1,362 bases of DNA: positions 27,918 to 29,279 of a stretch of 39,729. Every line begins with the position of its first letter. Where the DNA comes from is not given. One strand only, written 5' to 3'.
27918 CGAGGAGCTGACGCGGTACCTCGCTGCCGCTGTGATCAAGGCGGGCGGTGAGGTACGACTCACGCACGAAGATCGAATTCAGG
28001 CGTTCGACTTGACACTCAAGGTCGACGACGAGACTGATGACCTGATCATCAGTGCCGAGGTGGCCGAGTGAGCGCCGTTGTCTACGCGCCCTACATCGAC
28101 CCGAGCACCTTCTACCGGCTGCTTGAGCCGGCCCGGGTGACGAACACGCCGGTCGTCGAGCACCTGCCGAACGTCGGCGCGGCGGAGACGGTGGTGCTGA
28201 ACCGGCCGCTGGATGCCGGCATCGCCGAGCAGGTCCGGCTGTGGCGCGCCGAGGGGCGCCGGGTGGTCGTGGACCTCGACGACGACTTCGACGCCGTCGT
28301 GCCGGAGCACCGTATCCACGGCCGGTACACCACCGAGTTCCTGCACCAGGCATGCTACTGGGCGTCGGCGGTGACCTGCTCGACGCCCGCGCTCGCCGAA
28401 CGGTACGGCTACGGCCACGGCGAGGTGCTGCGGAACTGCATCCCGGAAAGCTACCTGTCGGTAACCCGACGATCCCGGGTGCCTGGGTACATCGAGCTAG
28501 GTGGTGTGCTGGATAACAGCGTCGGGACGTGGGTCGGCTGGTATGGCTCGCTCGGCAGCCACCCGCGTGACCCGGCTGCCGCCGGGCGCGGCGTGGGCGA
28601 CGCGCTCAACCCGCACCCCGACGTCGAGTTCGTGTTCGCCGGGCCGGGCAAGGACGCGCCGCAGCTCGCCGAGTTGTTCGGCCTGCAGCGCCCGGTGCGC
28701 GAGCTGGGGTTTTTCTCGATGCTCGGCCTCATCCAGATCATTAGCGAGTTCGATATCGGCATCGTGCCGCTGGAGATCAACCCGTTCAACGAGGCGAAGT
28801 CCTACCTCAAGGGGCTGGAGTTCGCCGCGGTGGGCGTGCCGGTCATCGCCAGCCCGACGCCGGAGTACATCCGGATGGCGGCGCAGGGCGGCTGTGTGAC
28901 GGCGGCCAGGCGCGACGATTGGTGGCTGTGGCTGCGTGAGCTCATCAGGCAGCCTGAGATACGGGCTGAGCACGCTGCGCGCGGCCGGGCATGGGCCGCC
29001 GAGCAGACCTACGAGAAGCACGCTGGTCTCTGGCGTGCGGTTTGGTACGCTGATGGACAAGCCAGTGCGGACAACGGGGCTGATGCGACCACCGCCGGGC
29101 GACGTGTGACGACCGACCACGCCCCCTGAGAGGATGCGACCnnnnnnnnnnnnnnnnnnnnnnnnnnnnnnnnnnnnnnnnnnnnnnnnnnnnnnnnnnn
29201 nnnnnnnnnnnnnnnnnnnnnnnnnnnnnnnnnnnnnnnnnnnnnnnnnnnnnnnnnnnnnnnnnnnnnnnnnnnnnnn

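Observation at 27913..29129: GT-B glycosyltransferase embedded between the prohead protease/scaffold and the major capsid gene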

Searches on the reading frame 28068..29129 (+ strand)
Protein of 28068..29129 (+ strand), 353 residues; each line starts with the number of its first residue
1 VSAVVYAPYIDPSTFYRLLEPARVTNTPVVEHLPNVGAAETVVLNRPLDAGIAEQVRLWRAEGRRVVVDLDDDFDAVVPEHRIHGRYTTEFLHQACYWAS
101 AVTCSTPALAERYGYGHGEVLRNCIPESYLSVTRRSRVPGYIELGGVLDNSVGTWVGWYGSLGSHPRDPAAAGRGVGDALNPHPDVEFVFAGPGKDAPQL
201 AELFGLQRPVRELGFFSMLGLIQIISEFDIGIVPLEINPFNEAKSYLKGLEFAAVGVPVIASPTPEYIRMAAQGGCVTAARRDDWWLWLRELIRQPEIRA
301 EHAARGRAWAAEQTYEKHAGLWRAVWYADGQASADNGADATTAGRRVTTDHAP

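Call 3: search_protein_families(library=pfam, proteins=[window:28068-29129:+], max_evalue=0.1)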
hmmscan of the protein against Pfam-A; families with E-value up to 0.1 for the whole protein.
window:28068-29129:+ (353 aa): 3 families
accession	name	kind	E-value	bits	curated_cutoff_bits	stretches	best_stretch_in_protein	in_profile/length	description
PF13692.12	Glyco_trans_1_4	-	5.5e-07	30.4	27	1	182-279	31-125/142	Glycosyl transferases group 1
PF13524.12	Glyco_trans_1_2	-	4.9e-05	23.8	25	1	183-318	12-138/144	Glycosyl transferase-like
PF00534.26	Glycos_transf_1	-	0.03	14.3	26.4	1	183-308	45-171/172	Glycosyl transferases group 1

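Call 4: search_protein_families(library=phrogs, proteins=[window:28068-29129:+], max_evalue=0.01)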
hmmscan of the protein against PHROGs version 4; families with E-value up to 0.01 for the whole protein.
window:28068-29129:+ (353 aa): 2 families
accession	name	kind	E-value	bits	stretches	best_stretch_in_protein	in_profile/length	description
phrog_7162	-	moron, auxiliary metabolic gene and host takeover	1.1e-28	101.4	2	223-324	201-302/309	glycosyltransferase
phrog_26352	-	unknown function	0.0052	16.7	1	249-313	255-319/346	-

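Call 6: search_dna_similar(query=window:28068-29129:+, collection=phages, mode=protein, max_rows=40)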
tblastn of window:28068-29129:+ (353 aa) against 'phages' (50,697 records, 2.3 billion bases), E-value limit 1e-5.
Records with a match: 6; places in all: 6; records where one place covers at least 80% of the query: 4.
Best place of each record, by identity: <60% 6.
By first word of the organism name: Arthrobacter 4; Escherichia 2.
By host as written in the record: Arthrobacter globiformis NRRL B-2979 SEA 2; Escherichia coli K92 2; Arthrobacter globiformis B-2979 1; Arthrobacter globiformis NRRL B-2979 1.
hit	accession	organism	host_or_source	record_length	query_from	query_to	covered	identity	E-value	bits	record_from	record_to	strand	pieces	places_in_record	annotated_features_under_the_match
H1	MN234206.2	Arthrobacter phage Racecar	Arthrobacter globiformis NRRL B-2979 SEA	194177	39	326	82%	38.7%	4e-38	150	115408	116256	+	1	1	174: glycosyltransferase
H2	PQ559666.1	Arthrobacter phage Talia1610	Arthrobacter globiformis B-2979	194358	39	326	82%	38.7%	4e-38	150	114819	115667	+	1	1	174: glycosyltransferase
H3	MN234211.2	Arthrobacter phage Mimi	Arthrobacter globiformis NRRL B-2979 SEA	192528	39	326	82%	38.6%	2e-37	149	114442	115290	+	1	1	173: glycosyltransferase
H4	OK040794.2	Arthrobacter phage Atuin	Arthrobacter globiformis NRRL B-2979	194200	39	326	82%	30.6%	3e-22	103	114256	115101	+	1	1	165: glycosyltransferase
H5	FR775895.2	Escherichia phage phi92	Escherichia coli K92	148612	40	296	73%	28.1%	2e-8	62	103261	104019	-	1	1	PHI92_gene_164: Phi92_gp164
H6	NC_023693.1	Escherichia phage phi92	Escherichia coli K92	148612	40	296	73%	28.1%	2e-8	62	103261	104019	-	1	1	PHI92_gene_164: glycosyltransferase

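Call 8: find_homologous_proteins(query=window:28068-29129:+)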
Query window:28068-29129:+ (353 aa): 575 proteins with E <= 0.001 among 8000 candidates; the best 120 are listed.
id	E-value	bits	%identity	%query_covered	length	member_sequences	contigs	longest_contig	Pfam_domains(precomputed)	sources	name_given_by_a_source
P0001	3.2e-241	818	100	100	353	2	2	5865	PF13692.13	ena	-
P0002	3.9e-167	574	75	99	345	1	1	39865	PF13692.13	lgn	-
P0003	1.1e-165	569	71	99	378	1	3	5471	PF13692.13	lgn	-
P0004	1.1e-165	569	76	98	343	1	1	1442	PF13692.13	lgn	-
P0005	4.0e-165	567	75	99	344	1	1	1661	PF13524.13,PF13692.13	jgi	jgi:glycosyltransferase involved in cell wall biosynthesis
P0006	3.3e-164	564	75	98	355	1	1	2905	PF13692.13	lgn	-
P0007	2.7e-163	561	75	98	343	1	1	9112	PF13524.13,PF13692.13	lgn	-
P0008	4.6e-163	561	76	98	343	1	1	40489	PF13692.13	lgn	-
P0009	1.9e-162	558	74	99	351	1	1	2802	-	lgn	-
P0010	4.7e-162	557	74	99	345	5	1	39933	PF13524.13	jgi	jgi:hypothetical protein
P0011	6.2e-162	557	73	99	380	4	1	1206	PF13692.13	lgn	-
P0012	1.3e-161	556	74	97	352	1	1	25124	PF13692.13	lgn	-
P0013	2.5e-160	551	75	95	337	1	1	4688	PF13524.13,PF13692.13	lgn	-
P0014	7.7e-159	547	69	99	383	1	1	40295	PF13692.13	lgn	-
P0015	5.6e-158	544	72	99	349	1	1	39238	-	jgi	jgi:Glycosyl transferases group 1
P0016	1.6e-157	542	72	99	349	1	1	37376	PF13692.13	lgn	-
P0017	3.6e-156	538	72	99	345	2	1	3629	PF13524.13,PF13692.13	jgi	jgi:hypothetical protein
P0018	7.4e-156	537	71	97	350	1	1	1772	PF13692.13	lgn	-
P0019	1.9e-155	535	73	99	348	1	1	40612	PF13692.13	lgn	-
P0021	3.4e-154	531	73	94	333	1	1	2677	PF13692.13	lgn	-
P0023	1.8e-151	522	72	94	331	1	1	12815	PF13524.13,PF13692.13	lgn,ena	-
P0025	2.5e-148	512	71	94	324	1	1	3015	PF13692.13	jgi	jgi:hypothetical protein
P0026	4.4e-148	511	71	94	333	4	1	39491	PF13692.13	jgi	jgi:glycosyltransferase involved in cell wall biosynthesis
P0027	4.8e-148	511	70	94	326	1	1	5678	PF13692.13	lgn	-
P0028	2.1e-146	506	70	94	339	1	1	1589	PF13692.13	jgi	jgi:glycosyltransferase involved in cell wall biosynthesis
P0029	1.4e-145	503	69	94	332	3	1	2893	PF13692.13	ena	-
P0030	2.3e-145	502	68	95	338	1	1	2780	PF00534.27,PF13692.13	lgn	-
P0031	2.8e-144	499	68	94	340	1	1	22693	PF13524.13,PF13692.13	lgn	-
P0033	4.8e-142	491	67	95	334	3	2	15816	PF13692.13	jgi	jgi:glycosyltransferase involved in cell wall biosynthesis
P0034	3.2e-140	485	68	94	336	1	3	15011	PF13692.13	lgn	-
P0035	4.7e-138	478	66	94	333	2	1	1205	PF13692.13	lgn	-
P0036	2.5e-137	476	70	92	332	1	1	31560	PF13692.13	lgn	-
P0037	6.1e-137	475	68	94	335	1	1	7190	PF13524.13,PF13692.13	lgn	-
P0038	6.9e-137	474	67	94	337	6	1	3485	PF13692.13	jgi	jgi:glycosyltransferase involved in cell wall biosynthesis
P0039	1.1e-136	474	65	94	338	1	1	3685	PF13692.13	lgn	-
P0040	2.1e-136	473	65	94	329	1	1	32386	PF13692.13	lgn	-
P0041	3.3e-136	472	67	95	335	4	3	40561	PF13692.13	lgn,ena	-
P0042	1.3e-135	470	67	94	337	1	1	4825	PF13692.13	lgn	-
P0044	1.5e-123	430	64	93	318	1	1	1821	PF13692.13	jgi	jgi:glycosyltransferase involved in cell wall biosynthesis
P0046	5.5e-122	425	63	93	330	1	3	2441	PF13692.13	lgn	-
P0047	1.1e-121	424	61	93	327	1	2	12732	PF13524.13,PF13692.13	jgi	jgi:glycosyltransferase involved in cell wall biosynthesis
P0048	1.6e-119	417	61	94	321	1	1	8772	PF00534.27,PF13692.13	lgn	-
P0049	4.0e-119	416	61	94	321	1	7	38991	PF13524.13,PF13692.13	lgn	-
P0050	5.4e-116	406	61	93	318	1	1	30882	PF13524.13,PF13692.13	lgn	-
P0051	2.2e-115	404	60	94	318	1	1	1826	PF13692.13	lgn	-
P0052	3.2e-115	403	59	93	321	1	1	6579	PF13524.13,PF13692.13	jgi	jgi:glycosyltransferase involved in cell wall biosynthesis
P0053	4.8e-115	403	60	94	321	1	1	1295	PF13692.13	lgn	-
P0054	1.2e-114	401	60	94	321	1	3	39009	PF13692.13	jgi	jgi:hypothetical protein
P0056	7.1e-113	395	59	93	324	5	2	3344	PF13692.13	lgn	-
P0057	1.0e-111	392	58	93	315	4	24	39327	PF13692.13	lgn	-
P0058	1.5e-111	391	60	93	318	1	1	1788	PF13692.13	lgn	-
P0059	2.9e-111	390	60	90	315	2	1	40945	PF13692.13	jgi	jgi:hypothetical protein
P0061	1.7e-110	388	60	93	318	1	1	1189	PF13692.13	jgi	jgi:hypothetical protein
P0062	2.6e-110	387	59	93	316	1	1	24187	PF13692.13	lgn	-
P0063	1.1e-109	385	56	93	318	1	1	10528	PF13524.13,PF13692.13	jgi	jgi:glycosyltransferase involved in cell wall biosynthesis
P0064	5.5e-105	369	54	92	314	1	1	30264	PF13692.13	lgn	-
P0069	2.1e-98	348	52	92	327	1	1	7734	PF13692.13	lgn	-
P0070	6.6e-97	343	51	92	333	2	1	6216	PF13692.13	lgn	-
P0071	4.5e-94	334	50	93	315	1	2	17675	PF13524.13,PF13692.13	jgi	jgi:glycosyltransferase involved in cell wall biosynthesis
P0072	8.5e-93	329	49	93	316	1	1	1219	PF13692.13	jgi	jgi:glycosyltransferase involved in cell wall biosynthesis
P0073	3.9e-81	291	48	92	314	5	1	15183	PF13524.13,PF13692.13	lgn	-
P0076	1.7e-74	269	46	92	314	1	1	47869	PF13524.13,PF13692.13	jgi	jgi:glycosyltransferase involved in cell wall biosynthesis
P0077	5.5e-74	267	46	93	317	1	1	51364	PF13692.13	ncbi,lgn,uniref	ncbi:glycosyltransferase [Amycolatopsis sp. NPDC006131]|uniref:glycosyltransferase n=1 Tax=Amycolato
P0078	3.1e-71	258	45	92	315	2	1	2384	PF13524.13,PF13692.13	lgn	-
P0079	1.3e-58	217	42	90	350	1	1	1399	PF13524.13,PF13692.13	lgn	-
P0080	3.9e-58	215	42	90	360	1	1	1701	PF13692.13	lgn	-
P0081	4.6e-54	202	40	92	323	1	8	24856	PF13692.13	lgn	-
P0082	1.0e-53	201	41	92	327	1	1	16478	PF13692.13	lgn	-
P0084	3.1e-52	196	38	90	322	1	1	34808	-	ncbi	-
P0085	7.3e-52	195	39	90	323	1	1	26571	PF13524.13,PF13692.13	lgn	-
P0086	1.1e-49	187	40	81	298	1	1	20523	PF13524.13,PF13692.13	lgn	-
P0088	6.2e-48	182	38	92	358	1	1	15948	PF13692.13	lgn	-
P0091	4.5e-45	172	40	82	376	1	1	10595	PF13692.13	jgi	jgi:glycosyltransferase involved in cell wall biosynthesis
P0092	1.3e-44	171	40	82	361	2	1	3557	PF13524.13,PF13692.13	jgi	-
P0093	1.4e-44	171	38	82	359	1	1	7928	PF13692.13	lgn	-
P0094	3.5e-44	169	38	80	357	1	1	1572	PF13524.13,PF13692.13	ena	-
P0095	3.6e-44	169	38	82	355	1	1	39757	PF13692.13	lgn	-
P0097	4.1e-44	169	37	82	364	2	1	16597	PF13524.13,PF13692.13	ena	-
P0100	1.1e-43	168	38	80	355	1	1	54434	PF13524.13,PF13692.13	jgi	-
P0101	1.1e-43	168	38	83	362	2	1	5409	PF13524.13,PF13692.13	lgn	-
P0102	3.2e-43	166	40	68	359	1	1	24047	PF13524.13,PF13692.13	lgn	-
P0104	8.1e-43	165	39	82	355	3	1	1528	PF13692.13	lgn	-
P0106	9.7e-43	165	38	82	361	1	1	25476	PF13524.13,PF13692.13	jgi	jgi:glycosyltransferase involved in cell wall biosynthesis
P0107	1.3e-42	164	38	82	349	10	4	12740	PF13524.13,PF13692.13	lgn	-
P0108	1.4e-42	164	36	86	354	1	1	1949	PF13524.13,PF13692.13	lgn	-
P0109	1.6e-42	164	36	84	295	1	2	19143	PF13692.13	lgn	-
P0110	2.7e-42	163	39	84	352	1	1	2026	PF13439.13,PF13692.13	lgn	-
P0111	3.0e-42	163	36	80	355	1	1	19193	PF13524.13,PF13692.13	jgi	jgi:glycosyltransferase involved in cell wall biosynthesis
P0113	3.8e-42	163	38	82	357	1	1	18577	PF13524.13,PF13692.13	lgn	-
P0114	4.0e-42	163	38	82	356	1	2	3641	PF13524.13,PF13692.13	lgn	-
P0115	4.1e-42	163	34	97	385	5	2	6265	PF13524.13,PF13692.13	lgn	-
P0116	7.5e-42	162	39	84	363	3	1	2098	PF13692.13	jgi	-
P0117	1.2e-41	161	38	82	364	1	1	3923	PF13524.13,PF13692.13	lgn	-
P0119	1.6e-41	161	37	82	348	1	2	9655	PF13579.13,PF13439.13,PF13692.13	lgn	-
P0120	1.7e-41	160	38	84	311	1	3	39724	-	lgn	-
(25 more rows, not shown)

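Call 9: find_encoding_contigs(protein=P0057, flank=6000, max_places=3)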
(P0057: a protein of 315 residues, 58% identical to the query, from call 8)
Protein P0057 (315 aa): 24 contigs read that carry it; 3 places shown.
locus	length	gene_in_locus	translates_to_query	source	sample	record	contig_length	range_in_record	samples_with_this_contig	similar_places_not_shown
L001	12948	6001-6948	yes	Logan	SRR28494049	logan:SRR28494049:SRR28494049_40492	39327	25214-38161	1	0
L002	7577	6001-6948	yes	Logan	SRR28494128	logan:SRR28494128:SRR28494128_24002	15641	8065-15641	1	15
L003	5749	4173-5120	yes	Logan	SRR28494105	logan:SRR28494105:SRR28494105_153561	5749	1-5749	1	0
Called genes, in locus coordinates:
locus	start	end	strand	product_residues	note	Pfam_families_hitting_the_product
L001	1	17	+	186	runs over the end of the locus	-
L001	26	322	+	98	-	-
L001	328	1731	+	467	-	PF03237:Terminase_6N, PF17289:Terminase_6C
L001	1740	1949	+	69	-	-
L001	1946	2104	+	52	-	-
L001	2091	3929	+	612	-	PF04860:Phage_portal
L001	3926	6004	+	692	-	PF04586:Peptidase_S78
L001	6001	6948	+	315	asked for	PF13692:Glyco_trans_1_4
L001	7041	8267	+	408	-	PF05065:Phage_capsid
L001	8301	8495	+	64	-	-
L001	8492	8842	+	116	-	-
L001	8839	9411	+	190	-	-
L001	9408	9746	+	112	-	-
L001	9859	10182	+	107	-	-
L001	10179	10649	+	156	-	-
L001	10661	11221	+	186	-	-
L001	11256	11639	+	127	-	-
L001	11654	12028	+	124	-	-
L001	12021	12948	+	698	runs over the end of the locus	?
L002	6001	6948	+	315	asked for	PF13692:Glyco_trans_1_4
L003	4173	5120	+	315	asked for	PF13692:Glyco_trans_1_4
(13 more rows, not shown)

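Call 10: find_encoding_contigs(protein=P0077, flank=8000, max_places=3)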
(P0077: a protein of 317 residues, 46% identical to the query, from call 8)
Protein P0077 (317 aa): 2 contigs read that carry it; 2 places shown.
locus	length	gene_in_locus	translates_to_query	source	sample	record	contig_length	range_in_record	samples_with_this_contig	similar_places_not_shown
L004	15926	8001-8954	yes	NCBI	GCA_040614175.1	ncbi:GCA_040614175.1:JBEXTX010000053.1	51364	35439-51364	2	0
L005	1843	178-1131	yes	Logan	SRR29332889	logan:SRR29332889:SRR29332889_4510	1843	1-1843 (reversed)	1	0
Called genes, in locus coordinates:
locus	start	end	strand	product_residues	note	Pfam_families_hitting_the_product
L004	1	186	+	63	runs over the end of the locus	-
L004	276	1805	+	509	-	-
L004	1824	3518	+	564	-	PF05133:SPP1_portal (faint)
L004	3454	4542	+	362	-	-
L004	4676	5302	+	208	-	-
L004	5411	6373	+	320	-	PF05065:Phage_capsid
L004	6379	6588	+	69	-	-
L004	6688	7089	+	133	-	-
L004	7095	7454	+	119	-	-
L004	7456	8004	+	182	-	-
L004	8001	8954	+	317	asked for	PF13692:Glyco_trans_1_4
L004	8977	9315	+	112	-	-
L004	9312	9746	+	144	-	-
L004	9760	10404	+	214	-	-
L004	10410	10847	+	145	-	-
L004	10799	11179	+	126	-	-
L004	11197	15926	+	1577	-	?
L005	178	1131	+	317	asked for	PF13692:Glyco_trans_1_4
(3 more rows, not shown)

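Call 11: find_encoding_contigs(protein=P0095, flank=6000, max_places=3)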
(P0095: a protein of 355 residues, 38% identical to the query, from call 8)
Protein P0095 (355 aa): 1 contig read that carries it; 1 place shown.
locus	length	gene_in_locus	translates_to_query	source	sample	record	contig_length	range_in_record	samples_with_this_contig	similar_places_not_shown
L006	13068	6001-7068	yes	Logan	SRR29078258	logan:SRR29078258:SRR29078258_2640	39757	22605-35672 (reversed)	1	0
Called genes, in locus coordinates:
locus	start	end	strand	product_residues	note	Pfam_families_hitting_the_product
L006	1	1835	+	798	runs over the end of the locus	PF04860:Phage_portal, PF00293:NUDIX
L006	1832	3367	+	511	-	-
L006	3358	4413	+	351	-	PF04233:Phage_Mu_F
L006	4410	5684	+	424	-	-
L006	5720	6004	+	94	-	-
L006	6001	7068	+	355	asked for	PF13692:Glyco_trans_1_4 (weak)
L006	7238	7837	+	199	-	PF00535:Glycos_transf_2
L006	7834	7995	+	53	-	-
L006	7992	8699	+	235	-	-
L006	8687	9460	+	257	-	PF03721:UDPG_MGDP_dh_N, PF00984:UDPG_MGDP_dh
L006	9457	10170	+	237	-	PF00535:Glycos_transf_2 (weak)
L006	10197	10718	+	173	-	PF13641:Glyco_tranf_2_3 (faint), PF00535:Glycos_transf_2 (weak), PF13632:Glyco_trans_2_3 (faint)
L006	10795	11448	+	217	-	-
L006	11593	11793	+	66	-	-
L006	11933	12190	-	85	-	-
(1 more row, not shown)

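Call 29: search_solved_structures(query=window:28068-29129:+, max_evalue=1, show_alignments=2)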
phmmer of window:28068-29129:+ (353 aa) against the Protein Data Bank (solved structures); distinct sequences matched with E-value up to 1: 0.

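Call 32: search_solved_structures(query=A1, max_evalue=1, show_alignments=2)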
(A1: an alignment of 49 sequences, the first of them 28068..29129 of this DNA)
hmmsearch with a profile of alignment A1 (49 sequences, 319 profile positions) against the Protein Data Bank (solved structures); distinct sequences matched with E-value up to 1: 5.
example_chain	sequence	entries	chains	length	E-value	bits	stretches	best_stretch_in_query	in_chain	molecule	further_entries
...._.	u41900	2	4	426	0.00077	21.7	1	183-312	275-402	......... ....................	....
3c48_A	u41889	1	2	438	0.00081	21.6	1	183-312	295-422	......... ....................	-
3okc_A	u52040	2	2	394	0.003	19.8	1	164-308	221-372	GDP-mannose-dependent alpha-(1-6)-phosphatidylinositol monomannoside mannosyltransferase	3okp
3oka_A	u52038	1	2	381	0.0033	19.6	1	164-304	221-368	GDP-mannose-dependent alpha-(1-6)-phosphatidylinositol monomannoside mannosyltransferase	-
6kih_A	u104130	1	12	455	0.32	13.1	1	187-297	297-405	Tll1590 protein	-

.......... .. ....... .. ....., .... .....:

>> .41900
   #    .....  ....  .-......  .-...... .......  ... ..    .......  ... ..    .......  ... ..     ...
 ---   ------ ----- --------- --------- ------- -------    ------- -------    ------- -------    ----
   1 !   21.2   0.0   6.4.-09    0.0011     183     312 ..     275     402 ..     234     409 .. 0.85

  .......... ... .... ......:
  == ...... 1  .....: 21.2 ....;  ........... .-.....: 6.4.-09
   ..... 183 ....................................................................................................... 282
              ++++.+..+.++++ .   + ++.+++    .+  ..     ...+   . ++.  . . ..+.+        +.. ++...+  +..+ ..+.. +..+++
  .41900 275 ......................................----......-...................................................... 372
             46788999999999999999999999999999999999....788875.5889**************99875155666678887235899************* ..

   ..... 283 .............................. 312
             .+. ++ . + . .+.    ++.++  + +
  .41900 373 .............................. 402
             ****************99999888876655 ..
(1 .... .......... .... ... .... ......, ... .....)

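Call 33: find_related_loci(query=A1, collection=viral_contigs, flank=7000)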
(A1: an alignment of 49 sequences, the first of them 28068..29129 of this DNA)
Query A1 (353 aa) in viral_contigs; peptide patterns used: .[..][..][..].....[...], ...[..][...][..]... (x = any residue, [..] = any of these).
193 stretches matched a pattern; 99 encode a relative of the query (tblastn E <= 1e-3); the best 80 are kept; 80 distinct loci.
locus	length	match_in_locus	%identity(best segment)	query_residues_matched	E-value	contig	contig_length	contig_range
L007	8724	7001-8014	67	1-333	3e-130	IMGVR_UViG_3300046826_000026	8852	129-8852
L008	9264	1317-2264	59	1-328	7e-114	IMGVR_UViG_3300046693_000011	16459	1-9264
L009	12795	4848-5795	59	1-328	7e-114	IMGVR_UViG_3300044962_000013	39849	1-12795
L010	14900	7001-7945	59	1-327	6e-108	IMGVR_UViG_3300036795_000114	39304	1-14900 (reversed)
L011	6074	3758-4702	50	1-328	3e-94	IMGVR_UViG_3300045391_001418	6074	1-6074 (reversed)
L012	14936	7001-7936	46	1-326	8e-79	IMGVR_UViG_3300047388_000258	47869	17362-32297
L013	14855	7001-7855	36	39-332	4e-49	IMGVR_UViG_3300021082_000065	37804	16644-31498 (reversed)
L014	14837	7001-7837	38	39-326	4e-48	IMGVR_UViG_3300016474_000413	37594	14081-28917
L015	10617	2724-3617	37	39-338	7e-46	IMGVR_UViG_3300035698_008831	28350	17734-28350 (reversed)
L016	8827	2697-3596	36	29-326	6e-46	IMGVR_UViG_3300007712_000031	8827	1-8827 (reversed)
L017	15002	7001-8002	35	15-326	2e-45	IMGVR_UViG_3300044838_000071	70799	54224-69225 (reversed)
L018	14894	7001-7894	35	28-337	1e-43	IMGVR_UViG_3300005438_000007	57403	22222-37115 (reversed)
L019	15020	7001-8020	33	1-322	1e-41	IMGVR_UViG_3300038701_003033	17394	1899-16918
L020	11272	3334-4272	36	33-334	2e-41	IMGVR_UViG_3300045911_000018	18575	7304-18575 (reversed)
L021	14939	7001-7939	36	33-334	2e-41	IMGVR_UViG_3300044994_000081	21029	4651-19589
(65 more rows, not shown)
